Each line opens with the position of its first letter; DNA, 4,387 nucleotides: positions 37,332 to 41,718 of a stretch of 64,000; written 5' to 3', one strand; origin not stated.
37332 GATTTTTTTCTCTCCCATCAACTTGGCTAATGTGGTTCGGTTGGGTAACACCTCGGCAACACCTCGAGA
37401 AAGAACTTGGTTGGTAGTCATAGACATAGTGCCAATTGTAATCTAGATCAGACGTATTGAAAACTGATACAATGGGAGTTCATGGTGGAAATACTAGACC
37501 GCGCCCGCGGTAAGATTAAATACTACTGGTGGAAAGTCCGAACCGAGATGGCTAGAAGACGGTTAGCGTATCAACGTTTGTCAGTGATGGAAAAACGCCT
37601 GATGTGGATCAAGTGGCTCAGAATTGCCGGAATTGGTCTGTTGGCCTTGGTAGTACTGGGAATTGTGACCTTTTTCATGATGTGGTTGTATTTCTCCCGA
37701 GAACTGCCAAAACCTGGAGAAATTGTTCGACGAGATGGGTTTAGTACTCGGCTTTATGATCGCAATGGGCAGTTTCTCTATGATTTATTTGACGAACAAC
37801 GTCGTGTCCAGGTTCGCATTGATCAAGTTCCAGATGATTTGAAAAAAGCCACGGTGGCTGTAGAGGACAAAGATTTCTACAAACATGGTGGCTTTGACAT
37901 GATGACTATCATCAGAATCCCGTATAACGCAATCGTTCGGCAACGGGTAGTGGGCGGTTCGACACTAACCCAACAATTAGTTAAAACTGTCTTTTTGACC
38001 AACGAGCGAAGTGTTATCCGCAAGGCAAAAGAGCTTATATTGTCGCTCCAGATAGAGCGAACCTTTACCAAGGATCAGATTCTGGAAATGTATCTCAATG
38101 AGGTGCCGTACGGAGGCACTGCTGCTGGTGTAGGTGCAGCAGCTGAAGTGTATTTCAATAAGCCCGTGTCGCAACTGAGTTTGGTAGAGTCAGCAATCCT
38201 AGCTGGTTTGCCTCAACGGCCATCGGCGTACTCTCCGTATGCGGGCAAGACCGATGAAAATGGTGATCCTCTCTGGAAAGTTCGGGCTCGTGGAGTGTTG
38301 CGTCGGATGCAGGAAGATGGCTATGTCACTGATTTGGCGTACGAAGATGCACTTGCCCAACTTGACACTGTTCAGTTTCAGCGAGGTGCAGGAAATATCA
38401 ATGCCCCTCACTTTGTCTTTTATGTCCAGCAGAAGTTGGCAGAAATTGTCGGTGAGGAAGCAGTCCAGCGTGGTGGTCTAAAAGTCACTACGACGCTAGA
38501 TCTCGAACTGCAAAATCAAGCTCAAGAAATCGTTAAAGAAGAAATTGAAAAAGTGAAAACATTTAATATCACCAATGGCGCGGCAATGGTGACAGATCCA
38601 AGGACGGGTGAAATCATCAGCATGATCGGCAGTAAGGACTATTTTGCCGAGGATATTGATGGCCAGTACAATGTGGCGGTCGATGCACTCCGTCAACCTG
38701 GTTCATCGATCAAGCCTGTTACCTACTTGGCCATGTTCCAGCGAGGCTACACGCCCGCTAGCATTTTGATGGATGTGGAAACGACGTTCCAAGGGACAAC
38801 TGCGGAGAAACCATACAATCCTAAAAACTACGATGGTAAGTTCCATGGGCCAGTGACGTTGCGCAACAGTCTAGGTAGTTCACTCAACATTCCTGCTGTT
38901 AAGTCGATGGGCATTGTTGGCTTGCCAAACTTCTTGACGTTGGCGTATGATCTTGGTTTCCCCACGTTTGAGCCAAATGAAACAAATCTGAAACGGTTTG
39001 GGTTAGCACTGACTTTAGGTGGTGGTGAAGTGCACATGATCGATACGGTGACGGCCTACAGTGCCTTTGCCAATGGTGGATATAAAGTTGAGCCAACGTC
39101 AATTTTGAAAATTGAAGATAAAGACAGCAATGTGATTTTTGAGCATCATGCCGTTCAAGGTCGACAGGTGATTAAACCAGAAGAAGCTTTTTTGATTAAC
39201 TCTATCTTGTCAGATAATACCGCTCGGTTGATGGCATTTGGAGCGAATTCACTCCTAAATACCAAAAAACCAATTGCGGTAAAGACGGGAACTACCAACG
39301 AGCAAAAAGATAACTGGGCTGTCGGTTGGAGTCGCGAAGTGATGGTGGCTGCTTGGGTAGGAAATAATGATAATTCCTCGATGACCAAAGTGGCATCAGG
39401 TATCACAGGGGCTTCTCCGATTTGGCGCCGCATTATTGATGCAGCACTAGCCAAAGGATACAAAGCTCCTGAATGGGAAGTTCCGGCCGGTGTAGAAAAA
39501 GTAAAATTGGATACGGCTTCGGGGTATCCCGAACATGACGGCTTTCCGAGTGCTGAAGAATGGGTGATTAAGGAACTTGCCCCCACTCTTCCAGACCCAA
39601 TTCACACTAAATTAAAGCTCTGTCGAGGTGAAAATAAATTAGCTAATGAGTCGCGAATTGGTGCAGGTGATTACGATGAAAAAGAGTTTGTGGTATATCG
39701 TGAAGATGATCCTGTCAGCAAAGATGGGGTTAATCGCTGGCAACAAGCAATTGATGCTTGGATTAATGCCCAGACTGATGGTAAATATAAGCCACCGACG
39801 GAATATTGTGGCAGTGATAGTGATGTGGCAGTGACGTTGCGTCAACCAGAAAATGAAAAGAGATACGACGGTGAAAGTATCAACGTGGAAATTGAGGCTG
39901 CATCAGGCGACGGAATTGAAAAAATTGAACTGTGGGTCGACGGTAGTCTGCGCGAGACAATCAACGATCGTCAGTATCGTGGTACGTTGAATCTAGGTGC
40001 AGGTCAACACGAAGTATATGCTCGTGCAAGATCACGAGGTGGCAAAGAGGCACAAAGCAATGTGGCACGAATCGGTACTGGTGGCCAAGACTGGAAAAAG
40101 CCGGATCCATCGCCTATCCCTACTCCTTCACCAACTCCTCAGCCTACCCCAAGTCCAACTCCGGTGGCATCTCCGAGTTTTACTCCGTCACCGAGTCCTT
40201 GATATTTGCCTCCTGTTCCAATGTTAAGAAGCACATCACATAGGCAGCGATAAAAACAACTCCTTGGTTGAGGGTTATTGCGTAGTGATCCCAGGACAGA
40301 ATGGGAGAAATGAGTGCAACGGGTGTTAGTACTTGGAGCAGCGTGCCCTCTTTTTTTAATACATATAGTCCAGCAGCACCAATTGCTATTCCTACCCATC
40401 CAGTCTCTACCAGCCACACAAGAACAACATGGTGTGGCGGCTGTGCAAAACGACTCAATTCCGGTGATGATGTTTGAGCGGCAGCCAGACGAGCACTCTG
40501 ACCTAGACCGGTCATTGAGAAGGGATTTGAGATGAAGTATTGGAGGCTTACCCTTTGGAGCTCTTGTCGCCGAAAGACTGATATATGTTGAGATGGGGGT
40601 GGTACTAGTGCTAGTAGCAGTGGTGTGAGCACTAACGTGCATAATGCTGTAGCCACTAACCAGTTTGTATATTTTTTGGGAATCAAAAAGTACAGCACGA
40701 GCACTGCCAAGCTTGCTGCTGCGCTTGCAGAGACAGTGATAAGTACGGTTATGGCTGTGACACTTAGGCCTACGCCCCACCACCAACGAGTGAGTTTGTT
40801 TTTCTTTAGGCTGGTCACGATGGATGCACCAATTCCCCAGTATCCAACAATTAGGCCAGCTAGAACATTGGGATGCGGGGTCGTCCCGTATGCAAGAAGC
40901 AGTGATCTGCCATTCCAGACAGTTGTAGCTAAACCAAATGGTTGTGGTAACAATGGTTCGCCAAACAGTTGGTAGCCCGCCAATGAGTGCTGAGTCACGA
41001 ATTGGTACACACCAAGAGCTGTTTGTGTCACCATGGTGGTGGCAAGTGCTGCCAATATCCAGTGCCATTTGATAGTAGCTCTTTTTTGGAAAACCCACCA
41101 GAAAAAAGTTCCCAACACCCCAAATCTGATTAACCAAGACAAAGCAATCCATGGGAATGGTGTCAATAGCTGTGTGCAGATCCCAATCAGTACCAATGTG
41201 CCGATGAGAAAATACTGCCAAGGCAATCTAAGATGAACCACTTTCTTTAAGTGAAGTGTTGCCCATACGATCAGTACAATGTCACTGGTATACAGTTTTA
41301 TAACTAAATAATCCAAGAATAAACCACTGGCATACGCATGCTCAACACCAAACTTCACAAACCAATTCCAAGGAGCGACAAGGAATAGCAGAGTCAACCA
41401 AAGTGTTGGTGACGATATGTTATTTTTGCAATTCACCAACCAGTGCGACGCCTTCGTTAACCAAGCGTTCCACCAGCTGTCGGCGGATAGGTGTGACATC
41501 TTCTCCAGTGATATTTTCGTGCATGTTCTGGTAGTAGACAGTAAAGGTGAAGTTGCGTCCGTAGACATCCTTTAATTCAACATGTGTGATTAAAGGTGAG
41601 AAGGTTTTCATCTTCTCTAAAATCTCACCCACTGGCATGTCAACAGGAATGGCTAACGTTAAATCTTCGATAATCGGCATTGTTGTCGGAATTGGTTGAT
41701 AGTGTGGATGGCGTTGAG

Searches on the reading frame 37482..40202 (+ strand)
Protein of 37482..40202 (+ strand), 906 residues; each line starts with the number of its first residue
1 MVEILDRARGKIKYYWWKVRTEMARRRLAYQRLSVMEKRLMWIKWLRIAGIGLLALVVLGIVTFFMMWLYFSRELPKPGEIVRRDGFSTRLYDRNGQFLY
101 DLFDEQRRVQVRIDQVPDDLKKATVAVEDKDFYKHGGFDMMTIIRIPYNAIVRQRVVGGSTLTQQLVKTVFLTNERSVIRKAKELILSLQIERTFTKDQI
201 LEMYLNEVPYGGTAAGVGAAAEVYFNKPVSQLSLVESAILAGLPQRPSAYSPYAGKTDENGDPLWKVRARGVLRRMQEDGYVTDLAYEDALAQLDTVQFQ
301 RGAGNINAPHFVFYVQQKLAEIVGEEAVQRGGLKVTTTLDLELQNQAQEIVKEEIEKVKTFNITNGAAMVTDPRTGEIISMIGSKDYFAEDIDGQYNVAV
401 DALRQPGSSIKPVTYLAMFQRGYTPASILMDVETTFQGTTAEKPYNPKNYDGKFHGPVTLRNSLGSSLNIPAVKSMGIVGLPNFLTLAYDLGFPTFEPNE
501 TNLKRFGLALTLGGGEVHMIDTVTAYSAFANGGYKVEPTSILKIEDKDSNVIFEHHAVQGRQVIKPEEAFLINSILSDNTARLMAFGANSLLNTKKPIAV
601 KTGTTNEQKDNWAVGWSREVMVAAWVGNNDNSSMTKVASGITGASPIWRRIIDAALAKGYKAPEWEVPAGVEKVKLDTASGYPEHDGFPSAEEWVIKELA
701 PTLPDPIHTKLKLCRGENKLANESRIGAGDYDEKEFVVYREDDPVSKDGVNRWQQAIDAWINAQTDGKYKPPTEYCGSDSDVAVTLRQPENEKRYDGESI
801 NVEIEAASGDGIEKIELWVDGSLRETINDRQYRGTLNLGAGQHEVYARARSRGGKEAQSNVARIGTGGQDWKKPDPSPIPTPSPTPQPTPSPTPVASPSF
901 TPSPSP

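Call 8: search_protein_families(library=pfam, proteins=[window:37482-40202:+], max_evalue=0.0001)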
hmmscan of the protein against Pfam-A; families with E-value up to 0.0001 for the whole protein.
window:37482-40202:+ (906 aa): 3 families
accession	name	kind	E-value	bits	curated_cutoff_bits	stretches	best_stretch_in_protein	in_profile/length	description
PF00912.28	Transgly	-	2.5e-56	190.4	27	1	97-276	3-177/178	Transglycosylase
PF00905.27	Transpeptidase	-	2.2e-22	80.1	22.1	1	366-633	1-282/299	Penicillin binding protein transpeptidase domain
PF17957.7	Big_7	-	3.1e-06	28.2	24.1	1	784-846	3-69/70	Bacterial Ig domain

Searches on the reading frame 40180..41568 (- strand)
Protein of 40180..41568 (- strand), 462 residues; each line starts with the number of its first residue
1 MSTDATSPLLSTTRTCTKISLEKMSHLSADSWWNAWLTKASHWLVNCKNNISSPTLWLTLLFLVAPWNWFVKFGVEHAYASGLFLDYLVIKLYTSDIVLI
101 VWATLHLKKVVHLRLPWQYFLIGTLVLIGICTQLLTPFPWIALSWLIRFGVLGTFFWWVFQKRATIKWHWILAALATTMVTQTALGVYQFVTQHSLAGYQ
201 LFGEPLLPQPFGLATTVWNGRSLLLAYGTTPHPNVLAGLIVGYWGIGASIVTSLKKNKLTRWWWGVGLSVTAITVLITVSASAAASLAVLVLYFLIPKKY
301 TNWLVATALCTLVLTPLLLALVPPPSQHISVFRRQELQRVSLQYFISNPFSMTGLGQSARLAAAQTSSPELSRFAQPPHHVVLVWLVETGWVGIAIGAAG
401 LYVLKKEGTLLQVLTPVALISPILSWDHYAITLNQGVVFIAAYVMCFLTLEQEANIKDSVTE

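Call 8: search_protein_families(library=pfam, proteins=[window:40180-41568:-], max_evalue=0.0001)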
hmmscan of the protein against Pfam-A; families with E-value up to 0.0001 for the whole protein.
window:40180-41568:- (462 aa): 1 family
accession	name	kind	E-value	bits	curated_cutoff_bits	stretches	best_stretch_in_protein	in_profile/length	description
PF04932.20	Wzy_C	-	8.3e-06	26.1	31.7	1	269-396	4-147/149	O-Antigen ligase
